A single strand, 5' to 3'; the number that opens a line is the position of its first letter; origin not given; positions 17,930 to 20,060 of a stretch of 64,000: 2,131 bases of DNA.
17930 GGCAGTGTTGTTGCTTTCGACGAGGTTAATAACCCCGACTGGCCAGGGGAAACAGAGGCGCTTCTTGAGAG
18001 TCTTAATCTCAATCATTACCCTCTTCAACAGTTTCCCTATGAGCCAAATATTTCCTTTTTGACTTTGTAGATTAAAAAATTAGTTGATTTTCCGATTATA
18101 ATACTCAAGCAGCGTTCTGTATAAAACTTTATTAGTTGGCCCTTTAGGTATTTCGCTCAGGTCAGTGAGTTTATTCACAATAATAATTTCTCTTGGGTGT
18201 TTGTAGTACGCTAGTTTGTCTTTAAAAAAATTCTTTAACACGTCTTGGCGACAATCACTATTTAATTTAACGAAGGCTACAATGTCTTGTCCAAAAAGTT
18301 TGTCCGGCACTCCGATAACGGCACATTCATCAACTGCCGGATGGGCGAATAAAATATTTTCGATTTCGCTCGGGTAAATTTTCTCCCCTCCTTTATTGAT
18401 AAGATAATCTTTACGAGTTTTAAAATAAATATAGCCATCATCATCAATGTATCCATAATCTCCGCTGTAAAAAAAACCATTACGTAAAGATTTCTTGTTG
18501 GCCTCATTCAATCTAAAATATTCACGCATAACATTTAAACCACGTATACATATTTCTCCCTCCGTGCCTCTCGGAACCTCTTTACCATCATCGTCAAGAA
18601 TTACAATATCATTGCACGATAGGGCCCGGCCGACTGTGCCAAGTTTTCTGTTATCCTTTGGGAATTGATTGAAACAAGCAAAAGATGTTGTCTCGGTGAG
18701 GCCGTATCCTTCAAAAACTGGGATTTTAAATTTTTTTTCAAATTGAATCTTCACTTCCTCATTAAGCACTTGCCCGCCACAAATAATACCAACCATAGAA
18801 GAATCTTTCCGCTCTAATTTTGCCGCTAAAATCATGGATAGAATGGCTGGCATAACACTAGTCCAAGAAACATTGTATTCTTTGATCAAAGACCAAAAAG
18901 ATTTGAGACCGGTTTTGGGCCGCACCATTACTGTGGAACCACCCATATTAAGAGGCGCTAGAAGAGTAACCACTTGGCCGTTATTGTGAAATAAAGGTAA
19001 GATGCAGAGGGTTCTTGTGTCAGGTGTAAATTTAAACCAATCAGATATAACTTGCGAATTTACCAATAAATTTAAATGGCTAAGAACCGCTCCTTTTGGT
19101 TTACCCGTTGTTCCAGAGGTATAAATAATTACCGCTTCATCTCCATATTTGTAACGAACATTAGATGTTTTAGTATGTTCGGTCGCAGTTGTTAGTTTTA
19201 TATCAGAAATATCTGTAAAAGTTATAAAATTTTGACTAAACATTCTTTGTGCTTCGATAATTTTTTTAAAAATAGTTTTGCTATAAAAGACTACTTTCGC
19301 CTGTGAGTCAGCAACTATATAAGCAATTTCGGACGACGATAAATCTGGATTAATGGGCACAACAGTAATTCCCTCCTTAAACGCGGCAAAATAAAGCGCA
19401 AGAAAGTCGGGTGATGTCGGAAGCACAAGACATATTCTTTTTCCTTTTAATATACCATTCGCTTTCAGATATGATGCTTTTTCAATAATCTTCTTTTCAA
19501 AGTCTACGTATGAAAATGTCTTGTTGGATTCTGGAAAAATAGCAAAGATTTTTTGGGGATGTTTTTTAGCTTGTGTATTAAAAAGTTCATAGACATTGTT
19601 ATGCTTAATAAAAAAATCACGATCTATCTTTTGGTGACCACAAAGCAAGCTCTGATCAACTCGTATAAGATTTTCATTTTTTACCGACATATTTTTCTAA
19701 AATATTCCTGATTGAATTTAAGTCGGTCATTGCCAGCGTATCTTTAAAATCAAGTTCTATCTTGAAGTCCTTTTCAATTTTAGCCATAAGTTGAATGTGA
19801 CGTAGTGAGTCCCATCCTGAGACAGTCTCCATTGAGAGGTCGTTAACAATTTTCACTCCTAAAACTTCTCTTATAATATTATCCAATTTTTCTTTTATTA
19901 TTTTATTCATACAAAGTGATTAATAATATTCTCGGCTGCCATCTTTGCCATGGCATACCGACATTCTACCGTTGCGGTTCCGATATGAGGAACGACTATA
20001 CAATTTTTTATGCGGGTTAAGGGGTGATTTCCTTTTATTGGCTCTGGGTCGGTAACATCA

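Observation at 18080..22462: Self-contained carrier-protein acylation operon (AcpS, aminotransferase, D-2-hydroxyacid dehydrogenase, ACP, adenylating ligase) inside the glycan island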

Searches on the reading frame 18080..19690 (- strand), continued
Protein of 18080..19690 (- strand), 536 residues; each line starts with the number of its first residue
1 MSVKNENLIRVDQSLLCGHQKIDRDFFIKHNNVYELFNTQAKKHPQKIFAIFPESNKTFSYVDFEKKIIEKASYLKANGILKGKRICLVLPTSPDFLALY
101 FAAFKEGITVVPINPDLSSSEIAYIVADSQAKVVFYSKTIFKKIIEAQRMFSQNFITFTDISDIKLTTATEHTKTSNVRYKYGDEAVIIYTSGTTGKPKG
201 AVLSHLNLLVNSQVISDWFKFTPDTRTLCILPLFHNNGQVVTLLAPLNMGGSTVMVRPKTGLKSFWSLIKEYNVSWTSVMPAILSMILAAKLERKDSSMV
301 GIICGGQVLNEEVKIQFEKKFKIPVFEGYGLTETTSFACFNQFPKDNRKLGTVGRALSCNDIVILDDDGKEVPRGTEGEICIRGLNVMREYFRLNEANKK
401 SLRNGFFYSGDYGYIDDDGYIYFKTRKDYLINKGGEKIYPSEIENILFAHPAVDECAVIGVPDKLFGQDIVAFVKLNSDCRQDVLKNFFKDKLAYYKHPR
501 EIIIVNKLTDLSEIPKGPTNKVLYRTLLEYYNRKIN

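Call 55: search_protein_families(library=pfam, proteins=[L015:1977-2963:+, L015:2972-4240:+, L015:4274-5383:+, L015:5387-6052:+, L015:6100-6492:+, L015:6496-7239:+, L015:11631-12248:-, L015:12678-13919:+, L015:13921-15762:+, L015:15802-17100:+], max_evalue=0.001)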
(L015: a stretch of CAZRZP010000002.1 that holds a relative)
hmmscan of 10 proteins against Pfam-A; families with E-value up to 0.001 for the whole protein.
L015:1977-2963:+ (328 aa): 9 families
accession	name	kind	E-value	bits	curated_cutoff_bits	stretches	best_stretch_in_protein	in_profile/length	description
PF01370.27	Epimerase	-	3.8e-59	200.5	20.9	1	4-228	1-240/240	NAD dependent epimerase/dehydratase family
PF16363.11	GDP_Man_Dehyd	-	8.1e-50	170.6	27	1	5-297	1-331/332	GDP-mannose 4,6 dehydratase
PF01073.25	3Beta_HSD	-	4.4e-30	105.1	22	1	5-245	1-266/280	3-beta hydroxysteroid dehydrogenase/isomerase family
PF02719.21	Polysacc_synt_2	-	3e-20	73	20.2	1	4-252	1-252/293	Polysaccharide biosynthesis protein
PF04321.23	RmlD_sub_bind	-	3.2e-16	59.7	27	1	3-249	2-233/287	RmlD substrate binding domain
PF13460.12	NAD_binding_10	-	1.4e-14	54.8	27.2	1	8-168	1-149/184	NAD(P)H-binding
PF07993.18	NAD_binding_4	-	1.3e-12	47.9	20.1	1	49-175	77-216/258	Male sterility protein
PF05368.20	NmrA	-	1.3e-05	25.4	27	1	2-69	3-78/298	NmrA-like family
PF00106.31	adh_short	-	0.00074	19.5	26.6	0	4-39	3-38/195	short chain dehydrogenase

L015:2972-4240:+ (422 aa): 7 families
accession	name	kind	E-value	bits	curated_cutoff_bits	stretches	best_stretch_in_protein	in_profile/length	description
PF03721.20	UDPG_MGDP_dh_N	-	9e-44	149.7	27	1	2-181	1-184/187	UDP-glucose/GDP-mannose dehydrogenase family, NAD binding domain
PF00984.24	UDPG_MGDP_dh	-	3.7e-28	97.9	25.4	1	201-290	3-93/94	UDP-glucose/GDP-mannose dehydrogenase family, central domain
PF03720.21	UDPG_MGDP_dh_C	-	1.4e-25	90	30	1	315-406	1-102/103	UDP-glucose/GDP-mannose dehydrogenase family, UDP binding domain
PF03446.21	NAD_binding_2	-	7.6e-08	33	21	1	3-128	1-103/161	NAD binding domain of 6-phosphogluconate dehydrogenase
PF03807.23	F420_oxidored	-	1.6e-05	25.9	21.6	0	3-87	1-72/94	NADP oxidoreductase coenzyme F420-dependent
PF02826.25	2-Hacid_dh_C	-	0.00039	20.3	25.1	0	2-45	37-80/178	D-isomer specific 2-hydroxyacid dehydrogenase, NAD binding domain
PF01262.27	AlaDh_PNT_C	-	0.00085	19.2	23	0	3-85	30-103/214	Alanine dehydrogenase/PNT, C-terminal domain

L015:4274-5383:+ (369 aa): 2 families
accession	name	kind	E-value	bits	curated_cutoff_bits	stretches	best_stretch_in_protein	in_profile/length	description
PF03102.20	NeuB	-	5.3e-76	255.7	22.1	1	37-275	1-239/241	NeuB family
PF08666.17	SAF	-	1.8e-05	25.7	21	1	305-365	2-61/63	SAF domain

L015:5387-6052:+ (221 aa): 3 families
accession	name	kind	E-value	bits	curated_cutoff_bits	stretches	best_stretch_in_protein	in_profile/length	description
PF00535.33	Glycos_transf_2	-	3.9e-30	105.4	23.3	1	3-123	1-124/168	Glycosyl transferase family 2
PF10111.15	Glyco_tranf_2_2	-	6.8e-14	52.5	27.3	1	9-195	7-223/276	Glycosyltransferase like family 2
PF13641.12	Glyco_tranf_2_3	-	2.5e-09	38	27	1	2-113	3-120/230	Glycosyltransferase like family 2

L015:6100-6492:+ (130 aa): 3 families
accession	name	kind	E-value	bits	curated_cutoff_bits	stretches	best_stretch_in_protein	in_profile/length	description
PF00132.30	Hexapep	-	9.4e-18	63.5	27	1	72-106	2-36/36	Bacterial transferase hexapeptide (six repeats)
PF14602.12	Hexapep_2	-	9.6e-14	51.3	27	1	72-105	2-33/34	Hexapeptide repeat of succinyl-transferase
PF25084.1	LbH_EIF2B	-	2.5e-06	27.9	54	0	71-107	9-50/105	EIF2B subunit epsilon LbH domain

L015:6496-7239:+ (247 aa): 6 families
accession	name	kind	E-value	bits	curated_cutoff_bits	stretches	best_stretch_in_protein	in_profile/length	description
PF13561.12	adh_short_C2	-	1.1e-72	244.9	27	1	13-245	1-235/236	Enoyl-(Acyl carrier protein) reductase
PF00106.31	adh_short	-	4.9e-62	209.3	26.6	1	7-199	1-193/195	short chain dehydrogenase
PF08659.16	KR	-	2.8e-21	76.7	22.6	1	10-160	4-154/180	KR domain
PF02719.21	Polysacc_synt_2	-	1.7e-05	24.6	20.2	1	10-145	2-139/293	Polysaccharide biosynthesis protein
PF01370.27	Epimerase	-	2.2e-05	24.4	20.9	1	9-129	1-105/240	NAD dependent epimerase/dehydratase family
PF23441.1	SDR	-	0.00016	21.6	27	1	86-246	92-256/258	SDR-like rossmann domain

L015:11631-12248:- (205 aa): 1 family
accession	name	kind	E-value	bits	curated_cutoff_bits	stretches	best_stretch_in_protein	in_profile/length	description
PF00198.28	2-oxoacid_dh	-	8.5e-25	88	23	1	29-201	50-226/232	2-oxoacid dehydrogenases acyltransferase (catalytic domain)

L015:12678-13919:+ (413 aa): 2 families
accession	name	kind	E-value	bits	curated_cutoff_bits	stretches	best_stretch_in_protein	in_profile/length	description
PF02522.19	Antibiotic_NAT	-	7.7e-39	134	25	1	185-401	1-230/232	Aminoglycoside 3-N-acetyltransferase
PF01575.25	MaoC_dehydratas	-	2e-07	31.1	27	1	21-120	15-115/123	MaoC like domain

L015:13921-15762:+ (613 aa): 2 families
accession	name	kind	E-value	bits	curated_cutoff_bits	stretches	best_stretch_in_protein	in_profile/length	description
PF16861.10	Carbam_trans_C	-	4e-49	166.9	27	1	436-610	1-169/170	Carbamoyltransferase C-terminus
PF02543.21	Carbam_trans_N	-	8.2e-30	104.8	24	1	10-374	2-344/346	Carbamoyltransferase N-terminus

L015:15802-17100:+ (432 aa): 3 families
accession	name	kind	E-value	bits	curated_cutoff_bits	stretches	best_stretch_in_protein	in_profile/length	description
PF16254.10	DUF4910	-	4.1e-113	376.7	26.6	1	9-351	1-247/247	Domain of unknown function (DUF4910)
PF09940.16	DUF2172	-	4.9e-41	139.5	27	1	59-150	1-92/92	Domain of unknown function (DUF2172)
PF16221.11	HTH_47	-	3.7e-26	90.9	27.1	1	353-427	2-77/78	winged helix-turn-helix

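Call 65: search_protein_families(library=ncbifam, proteins=[L086:12456-13628:+, L086:13766-14431:+], max_evalue=0.01)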
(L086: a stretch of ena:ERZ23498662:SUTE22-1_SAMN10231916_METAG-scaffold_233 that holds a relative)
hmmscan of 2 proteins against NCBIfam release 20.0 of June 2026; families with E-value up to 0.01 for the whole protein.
L086:12456-13628:+ (390 aa): 5 families
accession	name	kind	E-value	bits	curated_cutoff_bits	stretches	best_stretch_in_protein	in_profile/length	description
TIGR02072.1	BioC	equivalog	2.9e-06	27.3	184.95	1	89-203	24-143/244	malonyl-ACP O-methyltransferase BioC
TIGR01983.1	UbiG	equivalog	0.00026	20.4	102.95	1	95-193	46-152/228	bifunctional 2-polyprenyl-6-hydroxyphenol methylase/3-demethylubiquinol 3-O-methyltransferase UbiG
NF045667.1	MTase_DVU1556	equivalog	0.00027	20.5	155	1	97-192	21-119/213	DVU_1556 family methyltransferase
NF041675.1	sarc_dimgly_tmase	equivalog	0.0012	18.8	550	1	138-193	115-170/278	sarcosine/dimethylglycine N-methyltransferase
NF001240.0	PRK00216.1-1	equivalog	0.0039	16.3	378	0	97-193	62-170/251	bifunctional demethylmenaquinone methyltransferase/2-methoxy-6-polyprenyl-1,4-benzoquinol methylase UbiE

L086:13766-14431:+ (221 aa): 0 families

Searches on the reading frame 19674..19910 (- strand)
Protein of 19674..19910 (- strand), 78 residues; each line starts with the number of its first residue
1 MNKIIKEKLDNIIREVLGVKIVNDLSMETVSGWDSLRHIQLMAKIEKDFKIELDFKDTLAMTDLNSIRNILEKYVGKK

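Call 3: search_protein_families(library=pfam, proteins=[window:19674-19910:-], max_evalue=0.01)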
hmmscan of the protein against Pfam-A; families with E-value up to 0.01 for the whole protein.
window:19674-19910:- (78 aa): 2 families
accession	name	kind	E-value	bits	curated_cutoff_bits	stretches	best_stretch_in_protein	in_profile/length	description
PF00550.31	PP-binding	-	2.2e-05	25.1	20.8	1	8-65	2-61/67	Phosphopantetheine attachment site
PF23297.2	ACP_SdgA_C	-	0.0018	18.8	27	1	2-75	8-83/95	Highly reducing polyketide synthase sdgA, C-terminal ACP domain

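Call 4: search_protein_families(library=ncbifam, proteins=[window:19674-19910:-], max_evalue=0.01)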
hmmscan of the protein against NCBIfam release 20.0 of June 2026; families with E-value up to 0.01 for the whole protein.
window:19674-19910:- (78 aa): 7 families
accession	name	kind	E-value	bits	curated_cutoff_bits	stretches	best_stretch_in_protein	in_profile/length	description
NF058660.1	cispen_ACP_AmcB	equivalog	4.7e-05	23.5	80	1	10-71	12-72/80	cispentacin biosynthesis acyl carrier protein AmcB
NF002148.0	PRK00982.1-2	subfamily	8.8e-05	22.3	71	1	4-67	4-70/79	acyl carrier protein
NF002149.0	PRK00982.1-3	equivalog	0.00023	21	106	1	5-62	4-64/78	acyl carrier protein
NF005480.0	PRK07081.1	equivalog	0.0006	19.7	72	1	31-70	31-69/83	acyl carrier protein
NF002151.0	PRK00982.1-5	equivalog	0.0019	18.3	92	1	5-53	4-55/78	acyl carrier protein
NF002150.0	PRK00982.1-4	subfamily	0.0023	18.1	66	1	5-60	6-64/80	acyl carrier protein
TIGR00517.1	acyl_carrier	equivalog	0.0057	16.5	70.45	1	5-54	4-56/77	acyl carrier protein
